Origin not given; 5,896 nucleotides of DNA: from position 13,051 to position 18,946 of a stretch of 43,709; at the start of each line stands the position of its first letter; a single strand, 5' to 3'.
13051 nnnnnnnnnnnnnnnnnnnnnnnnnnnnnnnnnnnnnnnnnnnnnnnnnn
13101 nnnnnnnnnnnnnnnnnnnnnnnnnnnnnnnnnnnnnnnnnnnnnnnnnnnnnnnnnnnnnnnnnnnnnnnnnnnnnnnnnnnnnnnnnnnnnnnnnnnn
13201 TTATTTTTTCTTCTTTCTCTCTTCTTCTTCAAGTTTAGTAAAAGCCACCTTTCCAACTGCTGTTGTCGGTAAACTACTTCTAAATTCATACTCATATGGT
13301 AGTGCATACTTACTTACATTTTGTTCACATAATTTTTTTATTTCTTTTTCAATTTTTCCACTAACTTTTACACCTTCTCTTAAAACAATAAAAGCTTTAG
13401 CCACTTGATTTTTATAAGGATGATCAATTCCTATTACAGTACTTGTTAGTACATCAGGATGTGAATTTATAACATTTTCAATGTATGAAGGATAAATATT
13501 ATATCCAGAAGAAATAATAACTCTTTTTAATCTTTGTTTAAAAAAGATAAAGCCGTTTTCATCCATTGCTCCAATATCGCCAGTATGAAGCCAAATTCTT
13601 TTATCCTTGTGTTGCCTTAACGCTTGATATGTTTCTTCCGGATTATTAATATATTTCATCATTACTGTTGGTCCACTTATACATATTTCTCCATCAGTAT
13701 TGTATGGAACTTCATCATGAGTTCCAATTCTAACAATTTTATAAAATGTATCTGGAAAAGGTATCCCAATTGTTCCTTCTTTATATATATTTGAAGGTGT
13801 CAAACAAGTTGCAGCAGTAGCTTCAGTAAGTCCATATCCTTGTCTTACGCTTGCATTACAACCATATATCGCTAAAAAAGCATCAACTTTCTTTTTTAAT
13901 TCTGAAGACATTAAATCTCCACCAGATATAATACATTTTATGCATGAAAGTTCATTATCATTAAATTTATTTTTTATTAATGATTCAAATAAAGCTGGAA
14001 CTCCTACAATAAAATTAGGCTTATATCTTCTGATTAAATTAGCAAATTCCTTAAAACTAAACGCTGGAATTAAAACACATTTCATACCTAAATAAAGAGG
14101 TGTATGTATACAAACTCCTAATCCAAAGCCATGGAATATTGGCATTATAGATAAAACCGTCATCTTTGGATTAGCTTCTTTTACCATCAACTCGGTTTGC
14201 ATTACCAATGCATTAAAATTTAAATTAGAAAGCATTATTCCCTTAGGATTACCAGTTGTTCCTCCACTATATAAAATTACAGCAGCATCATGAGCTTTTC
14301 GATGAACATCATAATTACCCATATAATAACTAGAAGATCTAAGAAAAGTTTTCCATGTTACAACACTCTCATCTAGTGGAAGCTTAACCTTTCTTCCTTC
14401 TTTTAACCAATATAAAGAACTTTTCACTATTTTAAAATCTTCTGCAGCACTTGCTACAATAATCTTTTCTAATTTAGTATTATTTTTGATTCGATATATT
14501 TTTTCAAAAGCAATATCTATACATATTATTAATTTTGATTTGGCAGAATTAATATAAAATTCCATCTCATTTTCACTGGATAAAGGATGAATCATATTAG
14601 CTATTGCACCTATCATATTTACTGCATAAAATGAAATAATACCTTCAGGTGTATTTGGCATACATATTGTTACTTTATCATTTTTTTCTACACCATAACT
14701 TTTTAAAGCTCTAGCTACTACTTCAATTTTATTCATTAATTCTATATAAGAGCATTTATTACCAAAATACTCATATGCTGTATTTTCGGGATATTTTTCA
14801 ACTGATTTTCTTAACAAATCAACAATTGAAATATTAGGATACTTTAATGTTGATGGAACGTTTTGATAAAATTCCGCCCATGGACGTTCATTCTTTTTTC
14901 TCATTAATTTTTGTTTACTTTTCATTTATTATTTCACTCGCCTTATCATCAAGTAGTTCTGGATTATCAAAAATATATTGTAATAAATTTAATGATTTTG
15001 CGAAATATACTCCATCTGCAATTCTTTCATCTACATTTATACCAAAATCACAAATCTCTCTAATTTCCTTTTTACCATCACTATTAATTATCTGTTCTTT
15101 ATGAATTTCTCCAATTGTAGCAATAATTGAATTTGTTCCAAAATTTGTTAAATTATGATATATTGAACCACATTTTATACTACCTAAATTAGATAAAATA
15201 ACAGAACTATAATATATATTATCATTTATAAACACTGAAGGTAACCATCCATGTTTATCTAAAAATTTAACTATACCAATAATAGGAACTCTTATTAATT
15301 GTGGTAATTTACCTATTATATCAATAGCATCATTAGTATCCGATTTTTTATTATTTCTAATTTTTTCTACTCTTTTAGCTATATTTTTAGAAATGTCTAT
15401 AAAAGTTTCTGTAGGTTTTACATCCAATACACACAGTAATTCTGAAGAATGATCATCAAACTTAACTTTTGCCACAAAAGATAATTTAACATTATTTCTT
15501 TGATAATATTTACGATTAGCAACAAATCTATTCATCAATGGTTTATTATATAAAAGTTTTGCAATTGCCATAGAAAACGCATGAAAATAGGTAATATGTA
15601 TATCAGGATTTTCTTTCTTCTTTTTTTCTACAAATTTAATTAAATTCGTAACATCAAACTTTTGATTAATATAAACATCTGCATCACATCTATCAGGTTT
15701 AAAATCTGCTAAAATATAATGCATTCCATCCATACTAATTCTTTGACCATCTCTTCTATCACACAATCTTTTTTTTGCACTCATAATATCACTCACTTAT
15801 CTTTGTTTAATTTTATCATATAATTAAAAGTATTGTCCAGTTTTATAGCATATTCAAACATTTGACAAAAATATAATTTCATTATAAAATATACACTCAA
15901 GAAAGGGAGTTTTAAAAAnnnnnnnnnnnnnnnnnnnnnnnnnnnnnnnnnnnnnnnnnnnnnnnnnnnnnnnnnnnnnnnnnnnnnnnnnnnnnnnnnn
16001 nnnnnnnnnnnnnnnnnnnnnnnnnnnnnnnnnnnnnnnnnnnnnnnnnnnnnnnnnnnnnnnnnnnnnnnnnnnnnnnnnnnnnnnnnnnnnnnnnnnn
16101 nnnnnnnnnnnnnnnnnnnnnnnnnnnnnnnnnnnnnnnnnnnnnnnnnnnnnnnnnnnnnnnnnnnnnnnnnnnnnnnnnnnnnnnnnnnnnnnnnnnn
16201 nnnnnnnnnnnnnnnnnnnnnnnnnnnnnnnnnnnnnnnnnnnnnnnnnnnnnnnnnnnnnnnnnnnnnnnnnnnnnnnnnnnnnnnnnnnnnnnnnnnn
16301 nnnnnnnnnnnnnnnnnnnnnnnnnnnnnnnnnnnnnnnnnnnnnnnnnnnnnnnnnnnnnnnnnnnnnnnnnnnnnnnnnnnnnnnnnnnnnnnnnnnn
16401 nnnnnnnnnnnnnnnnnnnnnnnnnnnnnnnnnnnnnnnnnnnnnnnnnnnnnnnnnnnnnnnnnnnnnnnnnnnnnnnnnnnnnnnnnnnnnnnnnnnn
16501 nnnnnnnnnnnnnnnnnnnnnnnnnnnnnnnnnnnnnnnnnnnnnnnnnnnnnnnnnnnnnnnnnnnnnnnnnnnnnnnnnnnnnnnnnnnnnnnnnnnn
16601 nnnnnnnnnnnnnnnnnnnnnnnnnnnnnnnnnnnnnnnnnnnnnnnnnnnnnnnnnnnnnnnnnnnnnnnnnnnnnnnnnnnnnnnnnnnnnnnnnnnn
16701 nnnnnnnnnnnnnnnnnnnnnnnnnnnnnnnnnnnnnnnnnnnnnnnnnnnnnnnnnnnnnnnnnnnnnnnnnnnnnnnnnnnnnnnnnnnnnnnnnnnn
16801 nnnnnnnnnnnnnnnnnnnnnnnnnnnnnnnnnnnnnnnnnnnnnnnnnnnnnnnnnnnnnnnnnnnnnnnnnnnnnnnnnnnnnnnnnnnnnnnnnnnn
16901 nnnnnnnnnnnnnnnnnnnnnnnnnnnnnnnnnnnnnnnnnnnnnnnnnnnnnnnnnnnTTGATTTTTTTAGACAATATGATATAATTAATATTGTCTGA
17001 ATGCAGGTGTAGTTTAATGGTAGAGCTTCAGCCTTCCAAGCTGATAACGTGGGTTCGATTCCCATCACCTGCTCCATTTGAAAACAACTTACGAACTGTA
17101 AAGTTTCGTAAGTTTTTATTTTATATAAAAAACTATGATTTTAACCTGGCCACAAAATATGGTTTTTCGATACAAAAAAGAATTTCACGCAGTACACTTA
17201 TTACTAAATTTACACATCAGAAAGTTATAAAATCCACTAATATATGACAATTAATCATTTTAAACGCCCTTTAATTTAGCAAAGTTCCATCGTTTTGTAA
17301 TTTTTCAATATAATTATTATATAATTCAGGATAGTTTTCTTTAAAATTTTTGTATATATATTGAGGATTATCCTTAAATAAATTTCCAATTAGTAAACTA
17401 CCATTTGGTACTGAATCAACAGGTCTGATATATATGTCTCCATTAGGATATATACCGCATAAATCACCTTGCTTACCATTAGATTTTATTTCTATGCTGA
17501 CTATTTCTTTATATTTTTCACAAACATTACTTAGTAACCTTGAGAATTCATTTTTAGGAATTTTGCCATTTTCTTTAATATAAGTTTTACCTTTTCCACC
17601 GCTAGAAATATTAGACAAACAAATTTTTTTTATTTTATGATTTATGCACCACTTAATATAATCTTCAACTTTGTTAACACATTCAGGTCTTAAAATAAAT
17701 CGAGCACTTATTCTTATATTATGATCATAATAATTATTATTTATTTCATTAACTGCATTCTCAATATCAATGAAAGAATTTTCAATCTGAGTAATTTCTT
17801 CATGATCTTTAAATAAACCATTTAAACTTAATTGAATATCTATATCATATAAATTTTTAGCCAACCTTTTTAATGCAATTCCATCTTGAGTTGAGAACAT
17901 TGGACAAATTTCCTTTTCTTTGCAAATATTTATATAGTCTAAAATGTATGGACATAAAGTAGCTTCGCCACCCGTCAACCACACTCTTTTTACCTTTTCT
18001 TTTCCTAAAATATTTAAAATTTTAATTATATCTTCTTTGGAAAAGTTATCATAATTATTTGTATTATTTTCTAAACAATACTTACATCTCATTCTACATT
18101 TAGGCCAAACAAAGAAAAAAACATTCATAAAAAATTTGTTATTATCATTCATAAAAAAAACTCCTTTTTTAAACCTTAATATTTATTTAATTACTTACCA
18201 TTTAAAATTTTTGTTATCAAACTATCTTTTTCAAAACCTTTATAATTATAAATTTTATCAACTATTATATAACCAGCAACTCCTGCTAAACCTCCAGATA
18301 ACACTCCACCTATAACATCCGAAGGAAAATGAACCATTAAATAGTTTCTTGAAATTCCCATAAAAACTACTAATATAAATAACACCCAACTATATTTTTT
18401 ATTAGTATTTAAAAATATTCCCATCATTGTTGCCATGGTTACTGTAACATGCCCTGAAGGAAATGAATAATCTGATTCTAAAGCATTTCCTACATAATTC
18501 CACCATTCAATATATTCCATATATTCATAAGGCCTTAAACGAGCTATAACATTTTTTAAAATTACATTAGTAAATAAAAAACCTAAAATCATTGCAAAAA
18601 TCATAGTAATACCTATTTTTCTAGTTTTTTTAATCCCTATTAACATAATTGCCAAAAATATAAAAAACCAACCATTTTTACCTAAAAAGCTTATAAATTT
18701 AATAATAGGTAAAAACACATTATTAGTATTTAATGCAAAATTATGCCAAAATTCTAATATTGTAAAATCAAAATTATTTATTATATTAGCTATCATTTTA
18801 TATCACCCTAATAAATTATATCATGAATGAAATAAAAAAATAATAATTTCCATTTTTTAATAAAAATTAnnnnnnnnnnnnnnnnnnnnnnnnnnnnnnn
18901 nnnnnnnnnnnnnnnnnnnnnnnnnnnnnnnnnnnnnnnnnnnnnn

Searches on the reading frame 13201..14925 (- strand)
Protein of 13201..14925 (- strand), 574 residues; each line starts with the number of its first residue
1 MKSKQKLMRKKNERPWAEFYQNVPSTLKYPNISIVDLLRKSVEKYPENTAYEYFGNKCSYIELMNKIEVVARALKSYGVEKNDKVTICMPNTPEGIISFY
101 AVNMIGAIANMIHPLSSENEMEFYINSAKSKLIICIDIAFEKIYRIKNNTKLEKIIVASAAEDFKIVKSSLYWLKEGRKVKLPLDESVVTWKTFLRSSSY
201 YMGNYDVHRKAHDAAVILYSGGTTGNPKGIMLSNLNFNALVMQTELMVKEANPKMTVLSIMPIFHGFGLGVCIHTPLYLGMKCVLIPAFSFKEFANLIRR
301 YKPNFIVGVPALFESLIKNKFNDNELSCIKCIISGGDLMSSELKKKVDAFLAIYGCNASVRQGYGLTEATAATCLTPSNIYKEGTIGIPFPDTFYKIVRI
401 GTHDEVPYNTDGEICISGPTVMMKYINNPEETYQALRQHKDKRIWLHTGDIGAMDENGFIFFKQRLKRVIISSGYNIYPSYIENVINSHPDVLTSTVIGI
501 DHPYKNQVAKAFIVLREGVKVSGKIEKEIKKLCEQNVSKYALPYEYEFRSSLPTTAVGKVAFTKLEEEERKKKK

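Call 8: search_protein_families(library=pfam, proteins=[window:13201-14925:-], max_evalue=0.001)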
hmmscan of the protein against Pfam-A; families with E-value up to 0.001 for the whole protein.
window:13201-14925:- (574 aa): 2 families
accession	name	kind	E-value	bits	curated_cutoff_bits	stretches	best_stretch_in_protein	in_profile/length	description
PF00501.34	AMP-binding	-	1.7e-78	264.5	29.9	1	39-425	2-383/384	AMP-binding enzyme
PF13193.12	AMP-binding_C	-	1.7e-15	58.1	24.5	1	482-559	2-76/76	AMP-binding enzyme C-terminal domain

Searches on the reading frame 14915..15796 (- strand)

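Call 8: search_protein_families(library=pfam, proteins=[window:14915-15796:-], max_evalue=0.001)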
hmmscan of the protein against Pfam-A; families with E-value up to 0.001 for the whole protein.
window:14915-15796:- (293 aa): 1 family
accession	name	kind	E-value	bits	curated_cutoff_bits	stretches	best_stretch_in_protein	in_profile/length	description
PF00198.28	2-oxoacid_dh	-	7e-13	49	23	2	40-151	29-140/232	2-oxoacid dehydrogenases acyltransferase (catalytic domain)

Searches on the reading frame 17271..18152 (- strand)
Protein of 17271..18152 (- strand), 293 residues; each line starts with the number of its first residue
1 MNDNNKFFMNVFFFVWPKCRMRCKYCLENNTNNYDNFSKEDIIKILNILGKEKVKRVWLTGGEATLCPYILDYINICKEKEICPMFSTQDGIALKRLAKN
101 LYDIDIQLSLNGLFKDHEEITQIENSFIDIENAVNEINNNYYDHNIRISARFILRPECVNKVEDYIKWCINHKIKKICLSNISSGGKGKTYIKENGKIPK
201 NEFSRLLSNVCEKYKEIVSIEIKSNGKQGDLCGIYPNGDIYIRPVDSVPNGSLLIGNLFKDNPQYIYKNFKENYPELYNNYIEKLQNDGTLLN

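Call 8: search_protein_families(library=pfam, proteins=[window:17271-18152:-], max_evalue=0.001)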
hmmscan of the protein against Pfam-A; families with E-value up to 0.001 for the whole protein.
window:17271-18152:- (293 aa): 2 families
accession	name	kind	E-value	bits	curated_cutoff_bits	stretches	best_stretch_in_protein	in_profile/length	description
PF04055.27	Radical_SAM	-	4e-11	43.8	29.5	1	16-147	4-144/166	Radical SAM superfamily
PF13353.11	Fer4_12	-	0.00027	21.7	22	1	17-80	13-80/137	4Fe-4S single cluster domain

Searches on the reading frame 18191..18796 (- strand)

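Call 8: search_protein_families(library=pfam, proteins=[window:18191-18796:-], max_evalue=0.001)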
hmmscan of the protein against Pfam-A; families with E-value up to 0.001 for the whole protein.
window:18191-18796:- (201 aa): 2 families
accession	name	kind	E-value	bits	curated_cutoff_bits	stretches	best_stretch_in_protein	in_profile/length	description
PF01569.27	PAP2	-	1.7e-22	80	27.2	1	64-181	4-127/130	PAP2 superfamily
PF14378.12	PAP2_3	-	1.1e-06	29.1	27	1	47-171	44-187/190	PAP2 superfamily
